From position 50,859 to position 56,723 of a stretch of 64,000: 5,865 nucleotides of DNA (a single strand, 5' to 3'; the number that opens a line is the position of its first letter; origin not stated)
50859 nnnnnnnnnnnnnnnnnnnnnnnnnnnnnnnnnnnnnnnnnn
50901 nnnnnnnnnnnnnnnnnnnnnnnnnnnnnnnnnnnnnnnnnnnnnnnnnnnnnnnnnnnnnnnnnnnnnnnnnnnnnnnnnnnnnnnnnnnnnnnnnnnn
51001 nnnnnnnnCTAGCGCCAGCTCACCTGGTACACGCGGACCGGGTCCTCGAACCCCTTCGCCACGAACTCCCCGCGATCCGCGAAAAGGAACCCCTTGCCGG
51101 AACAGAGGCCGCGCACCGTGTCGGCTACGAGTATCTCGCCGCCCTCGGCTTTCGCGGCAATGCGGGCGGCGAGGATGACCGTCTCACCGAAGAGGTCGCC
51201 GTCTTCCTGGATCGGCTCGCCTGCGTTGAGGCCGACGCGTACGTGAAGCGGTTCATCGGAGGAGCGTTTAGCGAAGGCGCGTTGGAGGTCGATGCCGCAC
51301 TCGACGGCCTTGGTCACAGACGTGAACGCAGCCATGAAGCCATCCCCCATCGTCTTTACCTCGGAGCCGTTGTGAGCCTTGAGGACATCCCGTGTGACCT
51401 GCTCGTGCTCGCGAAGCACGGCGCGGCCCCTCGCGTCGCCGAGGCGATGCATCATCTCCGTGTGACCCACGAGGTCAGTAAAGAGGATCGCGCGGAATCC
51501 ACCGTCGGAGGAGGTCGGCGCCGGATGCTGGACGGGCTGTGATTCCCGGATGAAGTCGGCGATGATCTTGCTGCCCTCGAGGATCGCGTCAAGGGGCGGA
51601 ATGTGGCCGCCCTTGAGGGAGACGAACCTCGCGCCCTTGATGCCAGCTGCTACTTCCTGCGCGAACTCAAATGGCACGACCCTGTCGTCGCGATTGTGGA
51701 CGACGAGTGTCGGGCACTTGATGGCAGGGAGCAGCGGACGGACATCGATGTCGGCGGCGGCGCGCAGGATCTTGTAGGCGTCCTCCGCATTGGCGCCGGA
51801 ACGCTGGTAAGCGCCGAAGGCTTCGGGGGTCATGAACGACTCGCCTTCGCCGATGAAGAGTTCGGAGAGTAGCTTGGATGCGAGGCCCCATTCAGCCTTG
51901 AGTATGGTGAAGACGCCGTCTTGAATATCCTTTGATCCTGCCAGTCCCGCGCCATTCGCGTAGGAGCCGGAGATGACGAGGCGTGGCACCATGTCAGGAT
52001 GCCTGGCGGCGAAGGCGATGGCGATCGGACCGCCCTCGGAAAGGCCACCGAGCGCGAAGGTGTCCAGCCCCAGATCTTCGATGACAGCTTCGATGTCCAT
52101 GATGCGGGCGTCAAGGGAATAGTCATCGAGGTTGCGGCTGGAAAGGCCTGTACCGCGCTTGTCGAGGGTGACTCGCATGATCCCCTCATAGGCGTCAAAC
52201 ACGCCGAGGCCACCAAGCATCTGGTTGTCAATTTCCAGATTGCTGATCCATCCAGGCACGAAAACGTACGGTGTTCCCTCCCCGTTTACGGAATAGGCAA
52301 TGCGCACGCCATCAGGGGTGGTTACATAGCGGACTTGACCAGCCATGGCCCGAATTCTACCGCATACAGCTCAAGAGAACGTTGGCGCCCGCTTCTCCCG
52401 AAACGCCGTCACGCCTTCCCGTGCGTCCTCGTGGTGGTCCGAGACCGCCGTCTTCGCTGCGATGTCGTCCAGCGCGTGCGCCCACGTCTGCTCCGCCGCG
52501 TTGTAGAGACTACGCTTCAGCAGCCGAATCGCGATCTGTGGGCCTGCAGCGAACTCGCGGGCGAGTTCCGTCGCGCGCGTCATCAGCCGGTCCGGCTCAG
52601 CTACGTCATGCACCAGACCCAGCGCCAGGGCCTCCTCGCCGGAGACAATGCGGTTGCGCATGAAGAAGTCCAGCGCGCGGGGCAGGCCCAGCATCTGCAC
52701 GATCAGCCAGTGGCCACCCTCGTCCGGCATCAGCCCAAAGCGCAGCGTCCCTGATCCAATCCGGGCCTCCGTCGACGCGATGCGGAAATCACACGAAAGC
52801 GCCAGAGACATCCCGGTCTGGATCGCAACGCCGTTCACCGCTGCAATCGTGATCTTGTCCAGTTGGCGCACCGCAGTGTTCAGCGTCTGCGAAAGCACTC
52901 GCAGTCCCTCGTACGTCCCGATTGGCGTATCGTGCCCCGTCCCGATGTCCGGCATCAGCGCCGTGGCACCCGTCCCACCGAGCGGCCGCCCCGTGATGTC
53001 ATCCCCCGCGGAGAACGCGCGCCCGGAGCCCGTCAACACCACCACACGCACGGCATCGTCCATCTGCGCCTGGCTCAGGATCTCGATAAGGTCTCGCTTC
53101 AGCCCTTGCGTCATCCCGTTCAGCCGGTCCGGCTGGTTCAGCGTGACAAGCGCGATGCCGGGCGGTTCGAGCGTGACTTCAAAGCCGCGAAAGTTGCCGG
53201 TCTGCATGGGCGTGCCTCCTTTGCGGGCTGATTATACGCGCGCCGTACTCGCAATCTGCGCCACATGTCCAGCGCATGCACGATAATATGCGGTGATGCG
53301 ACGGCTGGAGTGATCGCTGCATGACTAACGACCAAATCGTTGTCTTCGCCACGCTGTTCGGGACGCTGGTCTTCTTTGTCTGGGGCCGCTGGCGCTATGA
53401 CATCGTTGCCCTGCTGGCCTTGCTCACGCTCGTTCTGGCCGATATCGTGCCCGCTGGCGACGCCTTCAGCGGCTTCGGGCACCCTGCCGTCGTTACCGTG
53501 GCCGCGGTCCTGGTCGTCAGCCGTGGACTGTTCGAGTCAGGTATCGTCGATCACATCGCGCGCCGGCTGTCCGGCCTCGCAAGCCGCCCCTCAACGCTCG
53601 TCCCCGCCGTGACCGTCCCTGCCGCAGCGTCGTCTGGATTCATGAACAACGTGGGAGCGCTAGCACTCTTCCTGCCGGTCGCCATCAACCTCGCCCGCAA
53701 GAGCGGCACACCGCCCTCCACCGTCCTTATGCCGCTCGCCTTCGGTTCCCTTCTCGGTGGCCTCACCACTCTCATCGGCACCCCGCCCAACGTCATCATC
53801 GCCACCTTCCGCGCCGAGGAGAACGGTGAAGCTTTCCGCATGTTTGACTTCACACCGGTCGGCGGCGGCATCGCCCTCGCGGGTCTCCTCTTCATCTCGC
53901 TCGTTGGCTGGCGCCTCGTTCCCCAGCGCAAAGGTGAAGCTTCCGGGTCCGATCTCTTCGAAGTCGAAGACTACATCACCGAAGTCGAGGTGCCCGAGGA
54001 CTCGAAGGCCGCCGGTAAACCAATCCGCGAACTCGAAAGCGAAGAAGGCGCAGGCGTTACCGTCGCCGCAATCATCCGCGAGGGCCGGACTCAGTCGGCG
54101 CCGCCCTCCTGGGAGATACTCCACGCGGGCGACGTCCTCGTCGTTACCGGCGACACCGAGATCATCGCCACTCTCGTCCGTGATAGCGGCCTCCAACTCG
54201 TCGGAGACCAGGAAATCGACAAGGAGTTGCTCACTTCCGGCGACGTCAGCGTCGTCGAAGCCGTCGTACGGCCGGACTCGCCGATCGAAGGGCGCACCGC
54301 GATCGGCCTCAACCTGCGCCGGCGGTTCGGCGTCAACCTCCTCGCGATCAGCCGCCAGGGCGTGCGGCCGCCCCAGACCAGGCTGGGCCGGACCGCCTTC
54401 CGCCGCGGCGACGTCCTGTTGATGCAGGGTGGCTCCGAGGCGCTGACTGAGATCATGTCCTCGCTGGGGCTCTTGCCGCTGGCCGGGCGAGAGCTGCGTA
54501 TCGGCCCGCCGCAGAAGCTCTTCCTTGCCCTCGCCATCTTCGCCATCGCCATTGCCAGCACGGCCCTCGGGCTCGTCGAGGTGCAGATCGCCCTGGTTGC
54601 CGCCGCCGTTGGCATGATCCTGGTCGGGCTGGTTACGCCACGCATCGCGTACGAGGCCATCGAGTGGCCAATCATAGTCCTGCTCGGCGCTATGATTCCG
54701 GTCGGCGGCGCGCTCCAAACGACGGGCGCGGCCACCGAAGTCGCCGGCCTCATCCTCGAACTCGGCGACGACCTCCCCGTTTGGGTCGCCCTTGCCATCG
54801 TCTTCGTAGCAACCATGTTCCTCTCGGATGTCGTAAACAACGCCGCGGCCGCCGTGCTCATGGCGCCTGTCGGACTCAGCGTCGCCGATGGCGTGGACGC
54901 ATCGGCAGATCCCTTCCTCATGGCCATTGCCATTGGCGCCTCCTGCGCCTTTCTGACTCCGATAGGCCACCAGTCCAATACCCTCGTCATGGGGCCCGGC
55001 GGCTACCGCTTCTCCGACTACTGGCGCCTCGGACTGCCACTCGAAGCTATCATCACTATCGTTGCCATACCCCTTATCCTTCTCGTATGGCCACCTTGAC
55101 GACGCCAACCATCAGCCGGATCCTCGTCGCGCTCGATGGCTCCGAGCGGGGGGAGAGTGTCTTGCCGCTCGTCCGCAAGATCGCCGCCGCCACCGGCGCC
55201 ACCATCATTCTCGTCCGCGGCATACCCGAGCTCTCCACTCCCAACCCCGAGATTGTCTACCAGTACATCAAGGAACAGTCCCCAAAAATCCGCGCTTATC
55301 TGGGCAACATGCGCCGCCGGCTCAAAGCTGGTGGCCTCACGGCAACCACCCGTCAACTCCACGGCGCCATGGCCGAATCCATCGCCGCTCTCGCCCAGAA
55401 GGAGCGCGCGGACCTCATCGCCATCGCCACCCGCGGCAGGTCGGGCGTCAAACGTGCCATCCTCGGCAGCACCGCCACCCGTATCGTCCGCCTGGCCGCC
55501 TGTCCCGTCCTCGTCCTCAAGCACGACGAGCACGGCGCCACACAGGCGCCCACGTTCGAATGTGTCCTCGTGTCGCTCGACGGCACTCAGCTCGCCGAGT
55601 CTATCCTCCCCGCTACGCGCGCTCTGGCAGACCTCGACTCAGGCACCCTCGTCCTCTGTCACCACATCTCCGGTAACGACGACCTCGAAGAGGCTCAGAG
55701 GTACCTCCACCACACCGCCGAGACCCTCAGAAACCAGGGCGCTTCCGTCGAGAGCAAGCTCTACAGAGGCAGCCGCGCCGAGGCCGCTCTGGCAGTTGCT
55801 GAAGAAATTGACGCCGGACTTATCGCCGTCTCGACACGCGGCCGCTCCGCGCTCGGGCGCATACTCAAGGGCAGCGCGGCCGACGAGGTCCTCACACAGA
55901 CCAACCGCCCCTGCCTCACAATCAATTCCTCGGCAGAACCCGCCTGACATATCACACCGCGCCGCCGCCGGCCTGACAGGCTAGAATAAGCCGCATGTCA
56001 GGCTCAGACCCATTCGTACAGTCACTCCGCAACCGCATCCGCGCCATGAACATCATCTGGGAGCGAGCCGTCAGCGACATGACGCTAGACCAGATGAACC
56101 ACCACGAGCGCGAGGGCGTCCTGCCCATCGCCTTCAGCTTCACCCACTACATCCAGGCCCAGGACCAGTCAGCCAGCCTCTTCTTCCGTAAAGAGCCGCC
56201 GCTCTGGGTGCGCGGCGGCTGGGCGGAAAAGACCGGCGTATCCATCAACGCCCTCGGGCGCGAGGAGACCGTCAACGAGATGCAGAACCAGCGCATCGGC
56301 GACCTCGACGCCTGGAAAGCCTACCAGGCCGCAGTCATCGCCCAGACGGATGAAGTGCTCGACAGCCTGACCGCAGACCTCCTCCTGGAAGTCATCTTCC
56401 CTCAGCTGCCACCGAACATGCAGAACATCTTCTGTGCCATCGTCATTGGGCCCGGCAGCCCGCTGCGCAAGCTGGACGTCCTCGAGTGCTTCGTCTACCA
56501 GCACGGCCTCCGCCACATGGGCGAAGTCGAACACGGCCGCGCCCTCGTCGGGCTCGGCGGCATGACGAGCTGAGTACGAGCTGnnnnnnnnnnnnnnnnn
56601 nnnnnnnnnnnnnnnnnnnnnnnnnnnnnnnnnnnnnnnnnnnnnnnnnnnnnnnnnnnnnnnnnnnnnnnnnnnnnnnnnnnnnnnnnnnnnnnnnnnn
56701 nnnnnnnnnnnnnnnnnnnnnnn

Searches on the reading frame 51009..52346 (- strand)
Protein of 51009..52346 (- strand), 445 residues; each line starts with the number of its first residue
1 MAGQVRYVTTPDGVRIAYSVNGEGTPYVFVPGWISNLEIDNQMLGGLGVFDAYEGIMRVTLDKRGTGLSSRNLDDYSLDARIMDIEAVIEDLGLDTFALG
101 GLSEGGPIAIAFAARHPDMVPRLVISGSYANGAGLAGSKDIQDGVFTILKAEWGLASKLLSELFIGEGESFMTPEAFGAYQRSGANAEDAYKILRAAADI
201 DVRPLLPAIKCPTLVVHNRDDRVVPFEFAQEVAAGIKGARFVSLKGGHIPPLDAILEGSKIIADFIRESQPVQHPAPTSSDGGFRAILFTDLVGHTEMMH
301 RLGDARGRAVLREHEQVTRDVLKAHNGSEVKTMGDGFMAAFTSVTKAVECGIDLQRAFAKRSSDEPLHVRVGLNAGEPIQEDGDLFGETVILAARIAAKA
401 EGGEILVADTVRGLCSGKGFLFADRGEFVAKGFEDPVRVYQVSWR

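Call 6: search_protein_families(library=pfam, proteins=[window:51009-52346:-], max_evalue=0.01)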
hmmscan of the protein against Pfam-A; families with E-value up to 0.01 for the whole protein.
window:51009-52346:- (445 aa): 5 families
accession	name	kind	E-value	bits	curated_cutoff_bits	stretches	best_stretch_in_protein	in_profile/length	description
PF00211.25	Guanylate_cyc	-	8.4e-17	61.8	21.9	1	286-442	10-181/183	Adenylate and Guanylate cyclase catalytic domain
PF00561.26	Abhydrolase_1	-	2.6e-12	47.4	25.8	1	59-253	31-243/245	alpha/beta hydrolase fold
PF12697.13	Abhydrolase_6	-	5e-10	40.8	26.3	1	28-252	2-208/217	Alpha/beta hydrolase family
PF12146.15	Hydrolase_4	-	6.8e-09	35.8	27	1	54-237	30-218/239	Serine aminopeptidase, S33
PF08386.16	Abhydrolase_4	-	0.0057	17.2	21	0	211-246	35-70/103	TAP-like protein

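Call 43: search_protein_families(library=ncbifam, proteins=[window:51012-52346:-], max_evalue=0.001)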
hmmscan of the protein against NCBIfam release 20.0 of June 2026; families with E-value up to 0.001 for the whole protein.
window:51012-52346:- (445 aa): 25 families
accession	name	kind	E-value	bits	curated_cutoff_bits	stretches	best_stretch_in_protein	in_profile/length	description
NF058673.1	LipAdnlyCyLipJMY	equivalog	6.9e-48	163.5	800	1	4-440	9-447/449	bifunctional lipase/adenylate cyclase LipJ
TIGR02427.1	protocat_pcaD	equivalog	3.8e-23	82.2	255.85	1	59-266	43-250/251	3-oxoadipate enol-lactonase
NF051488.1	bifunc_PcaDC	exception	1.4e-22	80.4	390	1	59-313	42-272/375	bifunctional 3-oxoadipate enol-lactonase/4-carboxymuconolactone decarboxylase PcaDC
NF051487.1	bifunc_PcaCD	exception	1.8e-16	60.3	430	1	58-266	201-411/413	bifunctional 4-carboxymuconolactone decarboxylase/3-oxoadipate enol-lactonase PcaCD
NF050089.1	i_nPHAscl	equivalog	5.5e-14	51.9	300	1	59-129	48-118/288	intracellular short-chain-length polyhydroxyalkanoate depolymerase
TIGR03611.1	RutD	equivalog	7.8e-13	48.4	238.5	1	59-126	43-111/258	pyrimidine utilization protein D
NF011457.0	PRK14875.1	equivalog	1.6e-10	40.5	307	1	13-268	119-371/372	acetoin dehydrogenase dihydrolipoyllysine-residue acetyltransferase subunit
NF052614.1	AB_fold_OlsI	equivalog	1.8e-09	37.5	385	1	99-269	93-258/272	ornithine lipid biosynthesis O-acyltransferase OlsI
TIGR01250.1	pro_imino_pep_2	subfamily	1.9e-09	37.5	167.65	1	190-267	211-288/288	proline iminopeptidase-family hydrolase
NF052610.1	macro_16_ester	equivalog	2.9e-08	33.4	420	1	207-247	220-261/281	alpha/beta fold macrolide esterase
TIGR01738.1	bioH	equivalog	8.7e-08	32.1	206.95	0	192-252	170-231/245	pimeloyl-ACP methyl ester esterase BioH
TIGR04510.1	mod_pep_cyc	subfamily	1.5e-07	30.3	400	1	284-377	5-99/814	putative peptide modification system cyclase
NF045948.1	ProImpepThrmp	equivalog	4.5e-07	29.6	500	0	55-128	52-128/291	proline iminopeptidase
TIGR01249.1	pro_imino_pep_1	equivalog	6.1e-07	28.9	259.75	1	50-127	49-127/307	prolyl aminopeptidase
NF006449.0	PRK08775.1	equivalog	2e-06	26.9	296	0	84-127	127-172/344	homoserine O-succinyltransferase MetX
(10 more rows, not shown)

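Call 58: search_protein_families(library=padloc, proteins=[window:51012-52346:-], max_evalue=0.001)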
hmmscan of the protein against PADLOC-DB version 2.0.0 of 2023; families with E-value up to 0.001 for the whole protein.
window:51012-52346:- (445 aa): 2 families
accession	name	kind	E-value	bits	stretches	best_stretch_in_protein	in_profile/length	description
PDLC02367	PycC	-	0.00017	19.1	1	286-358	45-120/226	-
PDLC00734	PycC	-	0.00046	17.4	0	287-379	192-295/374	Pycsar cyclase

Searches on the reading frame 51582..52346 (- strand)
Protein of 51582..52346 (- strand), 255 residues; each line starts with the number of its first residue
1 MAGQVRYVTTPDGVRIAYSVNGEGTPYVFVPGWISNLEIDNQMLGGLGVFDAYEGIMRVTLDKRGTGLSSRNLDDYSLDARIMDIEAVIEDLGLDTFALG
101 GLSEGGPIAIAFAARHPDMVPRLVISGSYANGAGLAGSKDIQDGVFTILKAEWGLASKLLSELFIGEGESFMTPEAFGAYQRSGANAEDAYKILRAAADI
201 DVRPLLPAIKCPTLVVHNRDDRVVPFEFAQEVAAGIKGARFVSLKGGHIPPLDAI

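Call 40: search_solved_structures(query=window:51582-52346:-, max_evalue=0.000001, show_alignments=3)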
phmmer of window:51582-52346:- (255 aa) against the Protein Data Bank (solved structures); distinct sequences matched with E-value up to 0.000001: 41.
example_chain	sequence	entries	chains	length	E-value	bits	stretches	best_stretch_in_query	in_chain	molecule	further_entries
5h3h_A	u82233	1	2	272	1.2e-16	64.4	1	7-248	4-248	Abhydrolase domain-containing protein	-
1a8s_A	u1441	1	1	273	9.8e-15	58.1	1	9-240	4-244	CHLOROPEROXIDASE F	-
3t4u_A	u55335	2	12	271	2.5e-14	56.7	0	10-129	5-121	Arylesterase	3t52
3ia2_A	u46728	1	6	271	4.7e-14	55.9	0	10-129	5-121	Arylesterase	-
1va4_A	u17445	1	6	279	5.3e-14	55.7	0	10-129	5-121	Arylesterase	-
8pi1_A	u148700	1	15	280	5.6e-14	55.6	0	10-129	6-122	Arylesterase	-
3hi4_A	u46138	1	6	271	1.9e-13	53.9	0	10-129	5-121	Arylesterase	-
3hea_A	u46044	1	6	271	2.1e-13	53.7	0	10-129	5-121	Arylesterase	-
3fob_A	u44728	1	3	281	3.6e-13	53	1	14-247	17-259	Bromoperoxidase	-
4uhh_A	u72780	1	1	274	9e-13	51.7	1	7-253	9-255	ESTERASE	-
4uhc_A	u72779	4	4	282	9.9e-13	51.5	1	7-253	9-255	ESTERASE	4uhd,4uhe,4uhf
1zoi_A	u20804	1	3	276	1.1e-12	51.4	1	6-234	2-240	esterase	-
1a8q_A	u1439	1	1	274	2.1e-11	47.2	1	8-233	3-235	BROMOPEROXIDASE A1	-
2xua_A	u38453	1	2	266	6.5e-11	45.6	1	56-252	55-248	3-OXOADIPATE ENOL-LACTONASE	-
4dgq_A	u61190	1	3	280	8e-11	45.3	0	3-119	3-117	Non-heme chloroperoxidase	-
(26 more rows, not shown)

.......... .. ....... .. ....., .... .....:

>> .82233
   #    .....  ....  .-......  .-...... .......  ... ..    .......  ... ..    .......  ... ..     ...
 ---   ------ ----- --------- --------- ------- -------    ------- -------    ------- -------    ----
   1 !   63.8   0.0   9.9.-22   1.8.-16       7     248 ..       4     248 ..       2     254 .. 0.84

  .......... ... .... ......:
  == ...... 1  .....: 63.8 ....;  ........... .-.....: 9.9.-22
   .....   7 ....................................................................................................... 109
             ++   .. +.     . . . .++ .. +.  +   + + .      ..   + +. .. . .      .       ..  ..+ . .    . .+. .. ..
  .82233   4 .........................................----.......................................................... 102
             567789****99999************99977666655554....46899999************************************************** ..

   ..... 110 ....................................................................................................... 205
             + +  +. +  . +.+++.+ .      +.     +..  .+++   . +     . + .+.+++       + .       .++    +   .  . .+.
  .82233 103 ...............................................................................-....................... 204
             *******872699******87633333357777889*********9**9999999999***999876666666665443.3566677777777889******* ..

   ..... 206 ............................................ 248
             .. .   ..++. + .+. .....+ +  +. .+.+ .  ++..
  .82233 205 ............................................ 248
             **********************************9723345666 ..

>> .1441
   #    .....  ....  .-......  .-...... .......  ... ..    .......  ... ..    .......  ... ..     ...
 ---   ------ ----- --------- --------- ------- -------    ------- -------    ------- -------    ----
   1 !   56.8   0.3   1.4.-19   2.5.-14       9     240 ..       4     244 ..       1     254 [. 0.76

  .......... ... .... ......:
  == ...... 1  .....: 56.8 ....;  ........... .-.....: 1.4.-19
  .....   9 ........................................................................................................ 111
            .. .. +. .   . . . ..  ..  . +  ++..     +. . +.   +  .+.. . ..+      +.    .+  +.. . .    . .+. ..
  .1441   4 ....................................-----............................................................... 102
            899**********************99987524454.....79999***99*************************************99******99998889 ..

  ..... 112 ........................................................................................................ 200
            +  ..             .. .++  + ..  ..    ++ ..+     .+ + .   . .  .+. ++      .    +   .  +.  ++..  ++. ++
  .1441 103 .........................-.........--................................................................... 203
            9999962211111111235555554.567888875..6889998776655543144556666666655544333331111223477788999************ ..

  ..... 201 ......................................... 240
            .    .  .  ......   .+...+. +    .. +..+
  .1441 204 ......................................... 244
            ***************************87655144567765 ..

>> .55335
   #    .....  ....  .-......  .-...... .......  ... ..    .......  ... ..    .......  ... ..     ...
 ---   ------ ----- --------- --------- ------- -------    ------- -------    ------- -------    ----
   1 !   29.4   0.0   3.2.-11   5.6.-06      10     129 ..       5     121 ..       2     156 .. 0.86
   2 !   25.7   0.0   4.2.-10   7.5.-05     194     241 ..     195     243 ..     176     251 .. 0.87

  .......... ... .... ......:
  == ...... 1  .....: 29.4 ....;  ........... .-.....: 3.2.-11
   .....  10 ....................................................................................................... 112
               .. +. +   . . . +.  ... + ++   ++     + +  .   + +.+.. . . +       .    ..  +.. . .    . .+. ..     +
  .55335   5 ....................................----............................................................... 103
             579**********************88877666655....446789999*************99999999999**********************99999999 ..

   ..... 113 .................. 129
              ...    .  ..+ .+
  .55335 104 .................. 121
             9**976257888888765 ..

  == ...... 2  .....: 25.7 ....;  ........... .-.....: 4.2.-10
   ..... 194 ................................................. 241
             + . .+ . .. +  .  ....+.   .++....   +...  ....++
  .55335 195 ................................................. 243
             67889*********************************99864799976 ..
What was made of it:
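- Checked: P5 keeps an intact G-L-S-E-G, Asp221 and His248 that align with the catalytic residues of solved esterases and haloperoxidases (call 40).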

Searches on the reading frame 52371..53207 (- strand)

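Call 51: search_protein_families(library=pfam, proteins=[window:52371-53207:-], max_evalue=0.0001)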
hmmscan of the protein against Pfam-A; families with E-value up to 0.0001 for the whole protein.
window:52371-53207:- (278 aa): 2 families
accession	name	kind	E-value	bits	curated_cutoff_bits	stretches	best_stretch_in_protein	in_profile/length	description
PF00378.25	ECH_1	-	9.9e-48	163.1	27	1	17-277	5-248/251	Enoyl-CoA hydratase/isomerase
PF16113.10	ECH_2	-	9.5e-21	75.1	27.2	1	19-232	2-201/335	Enoyl-CoA hydratase/isomerase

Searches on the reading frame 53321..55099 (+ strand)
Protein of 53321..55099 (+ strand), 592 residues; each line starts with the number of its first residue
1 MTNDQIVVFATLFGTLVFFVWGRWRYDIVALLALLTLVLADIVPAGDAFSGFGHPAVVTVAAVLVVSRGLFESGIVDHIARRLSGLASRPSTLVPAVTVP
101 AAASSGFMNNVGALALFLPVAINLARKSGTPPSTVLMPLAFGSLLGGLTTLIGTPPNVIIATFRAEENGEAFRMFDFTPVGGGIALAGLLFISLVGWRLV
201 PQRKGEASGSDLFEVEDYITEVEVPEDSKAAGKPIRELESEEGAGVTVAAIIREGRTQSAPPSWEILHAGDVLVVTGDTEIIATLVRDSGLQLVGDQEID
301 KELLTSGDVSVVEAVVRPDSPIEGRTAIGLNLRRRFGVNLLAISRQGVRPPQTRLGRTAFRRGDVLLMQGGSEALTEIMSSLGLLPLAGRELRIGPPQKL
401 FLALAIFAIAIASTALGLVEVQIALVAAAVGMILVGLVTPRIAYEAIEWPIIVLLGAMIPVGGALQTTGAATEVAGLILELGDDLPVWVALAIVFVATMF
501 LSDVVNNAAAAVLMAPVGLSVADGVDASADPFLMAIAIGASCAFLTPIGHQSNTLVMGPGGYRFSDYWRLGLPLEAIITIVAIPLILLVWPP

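Call 51: search_protein_families(library=pfam, proteins=[window:53321-55099:+], max_evalue=0.0001)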
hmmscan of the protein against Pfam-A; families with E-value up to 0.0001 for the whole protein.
window:53321-55099:+ (592 aa): 3 families
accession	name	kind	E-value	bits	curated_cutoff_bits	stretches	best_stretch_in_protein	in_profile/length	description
PF03600.22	CitMHS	-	1.3e-78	265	31.9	1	16-539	1-336/336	Citrate transporter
PF02080.26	TrkA_C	-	7.4e-25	87.1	27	2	219-285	1-66/71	TrkA-C domain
PF00939.25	Na_sulph_symp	-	7.3e-18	65.3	27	2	411-591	284-467/472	Sodium:sulfate symporter transmembrane region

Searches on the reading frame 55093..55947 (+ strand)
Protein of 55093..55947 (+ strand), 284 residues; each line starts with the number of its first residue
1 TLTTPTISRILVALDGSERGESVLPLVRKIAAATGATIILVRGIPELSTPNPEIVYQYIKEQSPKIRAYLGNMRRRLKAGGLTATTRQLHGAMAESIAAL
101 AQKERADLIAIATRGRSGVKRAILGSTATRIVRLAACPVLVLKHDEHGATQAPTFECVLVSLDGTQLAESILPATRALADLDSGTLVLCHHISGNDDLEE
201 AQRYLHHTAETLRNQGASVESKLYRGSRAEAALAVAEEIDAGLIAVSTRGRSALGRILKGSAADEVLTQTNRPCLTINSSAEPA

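Call 6: search_protein_families(library=pfam, proteins=[window:55136-55947:+], max_evalue=0.01)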
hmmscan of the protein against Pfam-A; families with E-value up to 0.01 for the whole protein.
window:55136-55947:+ (270 aa): 0 families

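Call 51: search_protein_families(library=pfam, proteins=[window:55093-55947:+], max_evalue=0.0001)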
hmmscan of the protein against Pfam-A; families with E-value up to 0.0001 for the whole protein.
window:55093-55947:+ (284 aa): 1 family
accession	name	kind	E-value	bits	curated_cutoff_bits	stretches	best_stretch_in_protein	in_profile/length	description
PF00582.32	Usp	-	4.7e-38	131.4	24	2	8-143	3-141/141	Universal stress protein family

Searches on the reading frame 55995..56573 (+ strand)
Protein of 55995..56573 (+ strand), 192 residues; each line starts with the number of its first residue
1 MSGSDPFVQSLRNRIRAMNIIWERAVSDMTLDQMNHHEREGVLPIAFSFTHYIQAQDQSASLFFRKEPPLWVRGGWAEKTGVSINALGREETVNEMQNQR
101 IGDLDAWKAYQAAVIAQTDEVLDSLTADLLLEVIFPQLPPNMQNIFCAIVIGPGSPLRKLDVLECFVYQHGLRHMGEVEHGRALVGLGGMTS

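Call 6: search_protein_families(library=pfam, proteins=[window:55995-56573:+], max_evalue=0.01)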
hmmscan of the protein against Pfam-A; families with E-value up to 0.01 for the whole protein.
window:55995-56573:+ (192 aa): 1 family
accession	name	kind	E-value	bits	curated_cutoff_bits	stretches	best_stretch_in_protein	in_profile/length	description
PF12867.12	DinB_2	-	4.9e-05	24.2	24.8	1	23-140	10-104/128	DinB superfamily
